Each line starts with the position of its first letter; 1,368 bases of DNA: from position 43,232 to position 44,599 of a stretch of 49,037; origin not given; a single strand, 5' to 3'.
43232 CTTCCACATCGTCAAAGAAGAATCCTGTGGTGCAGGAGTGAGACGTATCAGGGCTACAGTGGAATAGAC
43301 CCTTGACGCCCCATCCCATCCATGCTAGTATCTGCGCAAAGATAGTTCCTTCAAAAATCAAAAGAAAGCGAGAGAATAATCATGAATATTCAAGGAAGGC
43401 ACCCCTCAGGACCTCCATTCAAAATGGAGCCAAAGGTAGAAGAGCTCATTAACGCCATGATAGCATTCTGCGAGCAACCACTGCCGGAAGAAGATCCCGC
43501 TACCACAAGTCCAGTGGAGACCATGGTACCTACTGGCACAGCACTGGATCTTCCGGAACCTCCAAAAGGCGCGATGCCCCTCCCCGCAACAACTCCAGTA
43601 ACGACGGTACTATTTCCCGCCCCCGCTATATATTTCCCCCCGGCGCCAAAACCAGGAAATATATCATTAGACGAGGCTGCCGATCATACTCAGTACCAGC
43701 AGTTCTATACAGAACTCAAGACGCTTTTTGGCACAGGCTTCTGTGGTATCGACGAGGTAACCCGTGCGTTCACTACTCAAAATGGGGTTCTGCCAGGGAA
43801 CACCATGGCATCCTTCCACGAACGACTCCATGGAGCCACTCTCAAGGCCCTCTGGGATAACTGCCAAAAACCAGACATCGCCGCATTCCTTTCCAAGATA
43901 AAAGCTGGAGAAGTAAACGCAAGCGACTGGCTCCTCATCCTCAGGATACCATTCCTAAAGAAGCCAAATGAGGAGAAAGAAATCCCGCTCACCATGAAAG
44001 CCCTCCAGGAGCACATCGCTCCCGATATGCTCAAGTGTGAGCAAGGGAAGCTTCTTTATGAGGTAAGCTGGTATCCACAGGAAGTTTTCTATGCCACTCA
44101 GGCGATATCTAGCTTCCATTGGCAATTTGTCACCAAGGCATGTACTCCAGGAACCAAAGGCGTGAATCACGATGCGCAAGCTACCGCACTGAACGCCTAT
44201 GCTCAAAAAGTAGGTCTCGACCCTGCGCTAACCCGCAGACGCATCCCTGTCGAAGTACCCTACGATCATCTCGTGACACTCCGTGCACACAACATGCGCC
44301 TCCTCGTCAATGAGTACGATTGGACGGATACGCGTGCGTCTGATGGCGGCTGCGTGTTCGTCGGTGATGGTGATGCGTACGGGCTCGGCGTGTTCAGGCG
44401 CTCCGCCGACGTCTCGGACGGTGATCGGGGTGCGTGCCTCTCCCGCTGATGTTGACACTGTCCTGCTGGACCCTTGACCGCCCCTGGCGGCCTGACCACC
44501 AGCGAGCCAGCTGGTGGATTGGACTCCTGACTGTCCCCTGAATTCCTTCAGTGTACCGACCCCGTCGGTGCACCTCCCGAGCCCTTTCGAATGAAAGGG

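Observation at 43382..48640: Complete diversity-generating retroelement with one template repeat and two variable repeats showing adenine-specific differences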

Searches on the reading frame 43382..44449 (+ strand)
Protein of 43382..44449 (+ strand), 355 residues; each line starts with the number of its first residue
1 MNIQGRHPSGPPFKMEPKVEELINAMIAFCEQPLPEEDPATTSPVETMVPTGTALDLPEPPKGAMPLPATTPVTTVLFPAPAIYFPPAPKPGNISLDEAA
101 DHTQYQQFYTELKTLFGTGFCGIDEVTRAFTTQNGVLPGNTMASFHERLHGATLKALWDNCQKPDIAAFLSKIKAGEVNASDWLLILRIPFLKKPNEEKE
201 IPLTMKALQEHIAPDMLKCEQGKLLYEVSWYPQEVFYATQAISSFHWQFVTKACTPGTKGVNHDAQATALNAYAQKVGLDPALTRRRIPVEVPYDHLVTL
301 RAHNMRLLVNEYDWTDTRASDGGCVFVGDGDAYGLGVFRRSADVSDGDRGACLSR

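Call 11: search_protein_families(library=pfam, proteins=[window:43382-44449:+], max_evalue=0.01)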
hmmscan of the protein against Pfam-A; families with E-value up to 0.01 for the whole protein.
window:43382-44449:+ (355 aa): 0 families

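Call 12: search_protein_families(library=ncbifam, proteins=[window:43382-44449:+], max_evalue=0.01)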
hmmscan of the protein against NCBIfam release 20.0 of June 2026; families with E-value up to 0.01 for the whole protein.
window:43382-44449:+ (355 aa): 0 families

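Call 14: search_solved_structures(query=window:43382-44449:+, max_evalue=10)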
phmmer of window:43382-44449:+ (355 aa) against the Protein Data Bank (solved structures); distinct sequences matched with E-value up to 10: 1.
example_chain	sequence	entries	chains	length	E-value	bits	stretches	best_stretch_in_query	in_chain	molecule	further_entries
6tmg_q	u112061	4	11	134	0.38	13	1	59-132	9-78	ATPTG11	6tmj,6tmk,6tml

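Call 21: find_homologous_proteins(query=window:43382-44449:+, max_evalue=0.001)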
Query window:43382-44449:+ (355 aa): 5 proteins with E <= 0.001 among 2746 candidates.
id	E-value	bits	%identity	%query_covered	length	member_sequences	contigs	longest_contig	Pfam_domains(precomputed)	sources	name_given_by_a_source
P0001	1.6e-245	832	100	100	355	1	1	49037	-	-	-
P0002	1.4e-87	312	57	78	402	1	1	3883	-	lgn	-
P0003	2.9e-87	311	48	96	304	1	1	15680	-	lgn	-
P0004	1.1e-85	306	50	96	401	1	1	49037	-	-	-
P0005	4.8e-74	268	55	70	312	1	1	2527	-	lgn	-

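Call 23: find_encoding_contigs(protein=P0003, flank=10000)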
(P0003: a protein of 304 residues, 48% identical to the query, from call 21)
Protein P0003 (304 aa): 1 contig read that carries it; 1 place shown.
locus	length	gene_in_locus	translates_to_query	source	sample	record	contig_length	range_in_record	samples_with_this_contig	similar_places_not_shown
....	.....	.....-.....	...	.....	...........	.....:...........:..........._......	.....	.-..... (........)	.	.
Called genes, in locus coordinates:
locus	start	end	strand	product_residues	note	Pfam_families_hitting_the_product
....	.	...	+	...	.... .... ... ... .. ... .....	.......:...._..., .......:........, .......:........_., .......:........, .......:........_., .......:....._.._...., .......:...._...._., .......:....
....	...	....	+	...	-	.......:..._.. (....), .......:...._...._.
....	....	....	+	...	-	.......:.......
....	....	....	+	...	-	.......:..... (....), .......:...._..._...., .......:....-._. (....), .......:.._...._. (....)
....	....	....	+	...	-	-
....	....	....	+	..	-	-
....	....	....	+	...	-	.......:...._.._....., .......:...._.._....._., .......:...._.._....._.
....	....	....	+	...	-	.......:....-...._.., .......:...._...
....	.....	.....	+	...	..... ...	-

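Call 24: find_encoding_contigs(protein=P0002, flank=10000)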
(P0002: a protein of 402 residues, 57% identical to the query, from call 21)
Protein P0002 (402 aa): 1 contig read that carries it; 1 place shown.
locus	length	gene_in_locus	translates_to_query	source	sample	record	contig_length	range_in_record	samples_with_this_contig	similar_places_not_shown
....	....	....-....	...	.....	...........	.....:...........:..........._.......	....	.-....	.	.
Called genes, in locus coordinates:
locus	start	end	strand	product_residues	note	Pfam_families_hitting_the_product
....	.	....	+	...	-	?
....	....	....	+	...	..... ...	-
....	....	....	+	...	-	-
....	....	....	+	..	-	-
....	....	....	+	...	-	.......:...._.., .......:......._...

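Call 25: find_encoding_contigs(protein=P0005, flank=10000)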
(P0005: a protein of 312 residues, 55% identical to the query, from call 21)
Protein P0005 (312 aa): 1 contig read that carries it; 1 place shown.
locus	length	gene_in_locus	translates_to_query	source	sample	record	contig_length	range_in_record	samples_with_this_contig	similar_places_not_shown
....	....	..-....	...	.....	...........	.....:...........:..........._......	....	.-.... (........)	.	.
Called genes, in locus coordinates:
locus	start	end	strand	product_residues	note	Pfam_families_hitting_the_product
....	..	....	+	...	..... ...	-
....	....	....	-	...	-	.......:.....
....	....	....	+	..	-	-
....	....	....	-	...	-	?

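Call 37: search_protein_representatives(alignment_id=A1)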
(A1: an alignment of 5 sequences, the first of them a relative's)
Query: 5 sequences, 328 profile positions. Proteins with E-value up to 0.001 (for the whole library): 528; up to 1e-10: 245; up to 1e-30: 29. The best 150 are listed.
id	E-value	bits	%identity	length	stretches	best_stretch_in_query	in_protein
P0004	7.4e-163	557.7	-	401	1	1-328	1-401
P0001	2.6e-158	542.7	-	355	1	3-328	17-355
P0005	2.0e-148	510.2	-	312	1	2-328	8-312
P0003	6.4e-141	485.6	-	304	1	2-328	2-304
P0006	3.3e-90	318.9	-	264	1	81-328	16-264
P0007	5.5e-71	255.7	-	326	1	37-328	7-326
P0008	4.0e-62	226.6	-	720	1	80-328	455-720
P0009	7.1e-59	215.9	-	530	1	27-327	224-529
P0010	2.6e-57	210.8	-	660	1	86-328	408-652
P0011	1.4e-54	201.8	-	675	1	76-328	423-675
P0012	2.6e-54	200.9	-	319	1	78-328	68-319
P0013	5.1e-54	199.9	-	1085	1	83-328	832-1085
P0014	8.2e-53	196.0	-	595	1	84-328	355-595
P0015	3.8e-52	193.8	-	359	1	75-328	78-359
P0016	2.7e-51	191.0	-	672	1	81-311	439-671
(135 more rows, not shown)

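Call 39: search_protein_families(library=pfam, alignment_id=A2, max_evalue=0.001)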
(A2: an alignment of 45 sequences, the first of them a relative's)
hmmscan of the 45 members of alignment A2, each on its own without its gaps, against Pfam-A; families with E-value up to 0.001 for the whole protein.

A. member 1, P0001 (355 aa): 0 families

B. families by the number of members that match (of 45 scanned): 4 families
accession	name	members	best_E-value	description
PF07728.20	AAA_5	5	2.8e-14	AAA domain (dynein-related subfamily)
PF13191.12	AAA_16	2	6e-05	AAA ATPase domain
PF07724.20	AAA_2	1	8.8e-20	AAA domain (Cdc48 subfamily)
PF10431.15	ClpB_D2-small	1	5.2e-09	C-terminal, D2-small domain, of ClpB protein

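Call 50: predict_structure(alignment_id=A2)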
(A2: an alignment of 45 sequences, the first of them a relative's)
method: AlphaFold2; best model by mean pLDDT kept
length: 355 residues; sequences in the alignment: 45
mean_pLDDT: 85.5   pTM: 0.77
mean pLDDT of the five models: 85.5, 84.3, 84.2, 84.1, 83.7
residues with pLDDT >= 90: 234; 70-90: 52; 50-70: 33; < 50: 36
segments of 3 or more residues with pLDDT < 50: 1-8, 46-49, 51-57, 60-66, 68-76
pLDDT, mean of each block of 10 residues (from residue 1): 44 66 76 71 50 47 46 49 72 81 95 98 97 69 86 95 98 97 98 90 97 96 96 97 97 98 98 98 98 98 98 97 98 97 96 98
secondary structure, 60 per line:
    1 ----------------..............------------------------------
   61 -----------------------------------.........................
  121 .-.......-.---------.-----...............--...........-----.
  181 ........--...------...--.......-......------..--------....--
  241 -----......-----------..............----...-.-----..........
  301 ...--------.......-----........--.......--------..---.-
elements in order: H17-30 H96-119 H123-129 H147-161 H164-174 E183-188 E191-193 E200-202 H205-211 H213-218 H235-238 E246-251 H263-276 H291-303 E312-318 E324-331 E334-340

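Call 53: fold_search(model_id=the predicted structure, library=pdb)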
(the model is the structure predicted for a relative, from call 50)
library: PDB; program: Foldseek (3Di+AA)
matches with E <= 10: 26; with E <= 0.001: 0
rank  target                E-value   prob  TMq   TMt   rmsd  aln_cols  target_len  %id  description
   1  4eps                  2.5e-01  0.10  0.17  0.14  12.9       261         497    9  Crystal structure of a fimbrial protein (BACOVA_04982) from Bacteroides ovatus ATCC 8483 at 1.85 A resolution (released 2012-06-13)
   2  7k9m_B                7.0e-01  0.02  0.10  0.06  16.7       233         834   16  Crystal structure of the complex of M. tuberculosis PheRS with cognate precursor tRNA and 5'-O-(N-phenylalanyl)sulfamo (released 2021-05-12)
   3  2y3c                  1.9e+00  0.12  0.19  0.23  11.7       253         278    9  Treponema denticola variable protein 1 (released 2011-08-31)
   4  4iyn_A                2.5e+00  0.02  0.11  0.07  11.6       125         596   11  Structure of mitochondrial Hsp90 (TRAP1) with ADP-ALF4- (released 2014-01-22)
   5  3wbr_G                2.7e+00  0.11  0.20  0.47   6.9       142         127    9  Crystal structure of carbohydrate recognition domain of Blood Dendritic Cell Antigen-2 (BDCA2) lectin (crystal form-3) (released 2013-12-25)
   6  1ni2_A                3.2e+00  0.02  0.07  0.08  13.0        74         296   14  Structure of the active FERM domain of Ezrin (released 2003-02-25)
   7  1lt0                  3.4e+00  0.02  0.10  0.25  14.0       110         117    7  Crystal structure of the CN-bound BjFixL heme domain (released 2002-11-20)
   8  4zrj_A                5.9e+00  0.01  0.10  0.11  19.6       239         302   13  Structure of Merlin-FERM and CTD (released 2015-06-17)
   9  7von                  5.9e+00  0.00  0.09  0.04  20.6       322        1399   10  Native alpha-2-macroglobulin monomer (released 2022-11-16)
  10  7zju_C                6.3e+00  0.03  0.08  0.11   4.3        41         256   15  Structure of human USPL1 in covalent complex with SUMO3-2Br probe (released 2023-09-27)
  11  5bz6                  6.7e+00  0.01  0.08  0.11  14.1        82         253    8  Crystal structure of the N-terminal domain single mutant (S92A) of the human mitochondrial calcium uniporter fused with  (released 2015-09-16)
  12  4j0b_A                6.7e+00  0.01  0.11  0.07  11.9       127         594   11  Structure of mitochondrial Hsp90 (TRAP1) with ADP-BeF3 (released 2014-01-22)
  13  1y4u_B                6.7e+00  0.01  0.09  0.08  12.6       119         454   14  Conformation rearrangement of heat shock protein 90 upon ADP binding (released 2005-04-19)
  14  8cir_B                7.6e+00  0.01  0.08  0.08  10.5        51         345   16  The FERM domain of human moesin with a bound peptide identified by phage display (released 2023-03-01)
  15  1dp6                  8.1e+00  0.01  0.10  0.25  12.9        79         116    6  OXYGEN-BINDING COMPLEX OF FIXL HEME DOMAIN (released 2000-12-23)
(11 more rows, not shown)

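Call 54: fold_search(model_id=the predicted structure, library=viral)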
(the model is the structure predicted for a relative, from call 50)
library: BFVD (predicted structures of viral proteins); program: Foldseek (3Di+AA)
matches with E <= 10: 14; with E <= 0.001: 0
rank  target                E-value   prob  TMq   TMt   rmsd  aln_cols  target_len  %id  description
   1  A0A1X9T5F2            2.4e+00  0.02  0.12  0.07  26.3       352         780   10  C-type lectin protein [Ranid herpesvirus 3]
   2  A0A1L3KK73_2          3.8e+00  0.01  0.12  0.05  24.1       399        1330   10  (no name in the UniProt tables at hand)
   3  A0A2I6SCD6            4.1e+00  0.01  0.09  0.10  23.0       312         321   12  WSSV453 [White spot syndrome virus]
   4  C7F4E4                4.1e+00  0.01  0.08  0.08  24.3       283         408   14  (no name in the UniProt tables at hand)
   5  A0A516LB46            5.2e+00  0.01  0.08  0.08  28.8       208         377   13  (no name in the UniProt tables at hand)
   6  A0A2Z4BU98            5.5e+00  0.01  0.09  0.09  23.0       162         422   10  Polyprotein (Fragment) [Fisa-like virus]
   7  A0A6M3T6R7            5.9e+00  0.01  0.07  0.09  30.4       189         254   15  (no name in the UniProt tables at hand)
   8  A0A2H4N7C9            6.7e+00  0.01  0.09  0.15  20.3       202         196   12  Uncharacterized protein [Pectobacterium phage PEAT2]
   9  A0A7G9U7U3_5          7.5e+00  0.01  0.11  0.04  25.9       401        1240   10  Polyprotein [Ceratobasidium endornavirus 2]
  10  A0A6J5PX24            8.0e+00  0.01  0.06  0.12  29.9       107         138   15  Uncharacterized protein [uncultured Caudovirales phage]
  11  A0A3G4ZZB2            8.0e+00  0.01  0.08  0.06  27.5       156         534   17  Uncharacterized protein [Gaeavirus sp.]
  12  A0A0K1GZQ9            8.0e+00  0.01  0.09  0.06  26.8       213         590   15  Rh01 [Cynomolgus macaque cytomegalovirus strain Mauritius]
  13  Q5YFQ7                9.0e+00  0.01  0.06  0.09  55.5       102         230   20  Collagen-like protein [Singapore grouper iridovirus]
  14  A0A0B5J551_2          9.0e+00  0.01  0.11  0.06  24.5       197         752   13  Ankyrin repeat protein [Pandoravirus inopinatum]

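Call 68: find_encoding_contigs(protein=P0001, flank=1000, max_places=5)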
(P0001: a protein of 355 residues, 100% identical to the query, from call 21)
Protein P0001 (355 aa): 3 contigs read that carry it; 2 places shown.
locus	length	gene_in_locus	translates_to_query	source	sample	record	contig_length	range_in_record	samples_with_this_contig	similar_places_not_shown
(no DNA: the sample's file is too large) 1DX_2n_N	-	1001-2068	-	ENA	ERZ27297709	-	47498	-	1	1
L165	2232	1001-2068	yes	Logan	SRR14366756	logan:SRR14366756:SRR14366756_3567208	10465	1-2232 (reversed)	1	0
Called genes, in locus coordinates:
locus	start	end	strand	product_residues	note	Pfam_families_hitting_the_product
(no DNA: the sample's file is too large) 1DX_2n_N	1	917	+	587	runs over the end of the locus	PF01411:tRNA-synt_2c, PF07973:tRNA_SAD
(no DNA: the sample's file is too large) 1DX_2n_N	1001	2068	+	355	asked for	-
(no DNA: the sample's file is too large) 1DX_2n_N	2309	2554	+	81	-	-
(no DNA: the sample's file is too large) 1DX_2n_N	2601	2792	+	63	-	PF07927:HicA_toxin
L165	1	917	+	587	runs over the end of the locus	PF01411:tRNA-synt_2c, PF07973:tRNA_SAD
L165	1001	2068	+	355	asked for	-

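Call 69: find_encoding_contigs(protein=P0004, flank=1000, max_places=5)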
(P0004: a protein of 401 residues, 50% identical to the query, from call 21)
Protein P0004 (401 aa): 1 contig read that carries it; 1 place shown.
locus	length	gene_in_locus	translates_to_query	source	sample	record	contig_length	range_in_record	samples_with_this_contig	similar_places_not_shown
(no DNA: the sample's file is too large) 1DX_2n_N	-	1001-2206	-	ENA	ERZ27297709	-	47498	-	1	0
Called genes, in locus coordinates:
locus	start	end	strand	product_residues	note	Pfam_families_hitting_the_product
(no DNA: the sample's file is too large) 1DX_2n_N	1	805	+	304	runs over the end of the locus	PF00078:RVT_1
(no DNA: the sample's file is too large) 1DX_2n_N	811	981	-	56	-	-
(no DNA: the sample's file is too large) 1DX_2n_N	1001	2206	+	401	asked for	-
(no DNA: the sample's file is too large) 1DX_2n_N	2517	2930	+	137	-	-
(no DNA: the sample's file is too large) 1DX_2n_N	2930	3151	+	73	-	-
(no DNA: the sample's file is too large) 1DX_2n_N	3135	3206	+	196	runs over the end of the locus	PF13353:Fer4_12, PF04055:Radical_SAM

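Call 96: search_protein_families(library=padloc, proteins=[window:43382-44449:+], max_evalue=0.001)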
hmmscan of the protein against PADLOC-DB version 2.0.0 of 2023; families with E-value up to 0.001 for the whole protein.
window:43382-44449:+ (355 aa): 0 families

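Call 97: search_protein_families(library=phrogs, proteins=[window:43382-44449:+], max_evalue=0.001)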
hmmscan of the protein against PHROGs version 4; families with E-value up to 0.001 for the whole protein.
window:43382-44449:+ (355 aa): 0 families
